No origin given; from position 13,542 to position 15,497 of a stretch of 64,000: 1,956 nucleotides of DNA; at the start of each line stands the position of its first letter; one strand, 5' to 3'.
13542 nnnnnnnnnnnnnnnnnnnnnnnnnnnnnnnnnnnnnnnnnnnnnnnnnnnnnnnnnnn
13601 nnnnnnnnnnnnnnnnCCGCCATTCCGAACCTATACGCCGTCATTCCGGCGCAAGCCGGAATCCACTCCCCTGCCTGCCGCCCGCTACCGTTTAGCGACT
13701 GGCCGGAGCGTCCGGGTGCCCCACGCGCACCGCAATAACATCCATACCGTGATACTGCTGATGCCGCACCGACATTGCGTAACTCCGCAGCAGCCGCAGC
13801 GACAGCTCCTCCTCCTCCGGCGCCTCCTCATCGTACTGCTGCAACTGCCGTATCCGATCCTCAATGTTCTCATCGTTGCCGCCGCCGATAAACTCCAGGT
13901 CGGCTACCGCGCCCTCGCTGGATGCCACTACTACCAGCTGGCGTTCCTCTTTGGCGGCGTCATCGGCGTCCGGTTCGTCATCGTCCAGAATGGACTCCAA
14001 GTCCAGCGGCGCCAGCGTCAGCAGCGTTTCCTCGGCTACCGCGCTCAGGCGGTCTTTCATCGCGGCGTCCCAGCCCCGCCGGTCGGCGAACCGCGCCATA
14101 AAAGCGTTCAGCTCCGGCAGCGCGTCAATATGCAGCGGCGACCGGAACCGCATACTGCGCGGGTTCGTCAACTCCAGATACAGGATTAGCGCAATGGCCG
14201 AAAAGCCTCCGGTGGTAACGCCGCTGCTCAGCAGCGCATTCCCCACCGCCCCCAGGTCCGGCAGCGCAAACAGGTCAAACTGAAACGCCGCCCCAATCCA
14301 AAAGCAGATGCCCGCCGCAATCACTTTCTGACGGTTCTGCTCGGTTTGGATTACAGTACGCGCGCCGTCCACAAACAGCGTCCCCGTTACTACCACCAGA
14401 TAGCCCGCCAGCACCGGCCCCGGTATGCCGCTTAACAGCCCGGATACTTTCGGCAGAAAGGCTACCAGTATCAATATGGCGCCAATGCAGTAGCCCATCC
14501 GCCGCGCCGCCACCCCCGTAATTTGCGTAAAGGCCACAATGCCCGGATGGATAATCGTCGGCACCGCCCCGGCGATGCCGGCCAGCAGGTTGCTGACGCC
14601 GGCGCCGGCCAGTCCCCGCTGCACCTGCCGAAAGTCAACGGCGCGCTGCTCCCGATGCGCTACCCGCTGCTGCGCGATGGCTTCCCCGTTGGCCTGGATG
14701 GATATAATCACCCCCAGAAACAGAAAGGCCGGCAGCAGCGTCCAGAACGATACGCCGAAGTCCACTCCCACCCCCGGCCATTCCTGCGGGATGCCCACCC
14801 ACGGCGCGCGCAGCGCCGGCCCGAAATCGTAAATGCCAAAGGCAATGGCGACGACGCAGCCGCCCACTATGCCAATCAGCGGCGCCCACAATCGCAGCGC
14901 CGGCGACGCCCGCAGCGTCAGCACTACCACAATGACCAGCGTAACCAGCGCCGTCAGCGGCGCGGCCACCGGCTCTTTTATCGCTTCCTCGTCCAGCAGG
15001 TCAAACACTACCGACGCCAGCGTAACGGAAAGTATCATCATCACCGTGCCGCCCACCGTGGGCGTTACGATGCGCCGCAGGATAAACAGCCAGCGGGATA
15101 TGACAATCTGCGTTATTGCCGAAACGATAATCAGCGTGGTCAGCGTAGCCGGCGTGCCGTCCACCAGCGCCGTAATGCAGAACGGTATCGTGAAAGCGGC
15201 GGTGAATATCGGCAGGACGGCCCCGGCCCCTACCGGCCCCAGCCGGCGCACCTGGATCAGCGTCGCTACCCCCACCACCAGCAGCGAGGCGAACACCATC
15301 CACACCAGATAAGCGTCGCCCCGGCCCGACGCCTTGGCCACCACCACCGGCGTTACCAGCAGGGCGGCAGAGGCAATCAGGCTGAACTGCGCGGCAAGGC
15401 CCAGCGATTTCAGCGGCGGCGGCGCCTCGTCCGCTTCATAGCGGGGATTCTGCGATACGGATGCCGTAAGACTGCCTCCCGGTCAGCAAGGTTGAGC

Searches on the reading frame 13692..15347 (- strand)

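Call 36: search_protein_families(library=pfam, proteins=[window:13692-15347:-])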
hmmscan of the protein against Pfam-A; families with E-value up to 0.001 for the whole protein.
window:13692-15347:- (551 aa): 1 family
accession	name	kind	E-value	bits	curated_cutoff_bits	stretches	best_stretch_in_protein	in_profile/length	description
PF00860.26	Xan_ur_permease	-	8e-33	114.1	27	1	16-352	37-380/389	Permease family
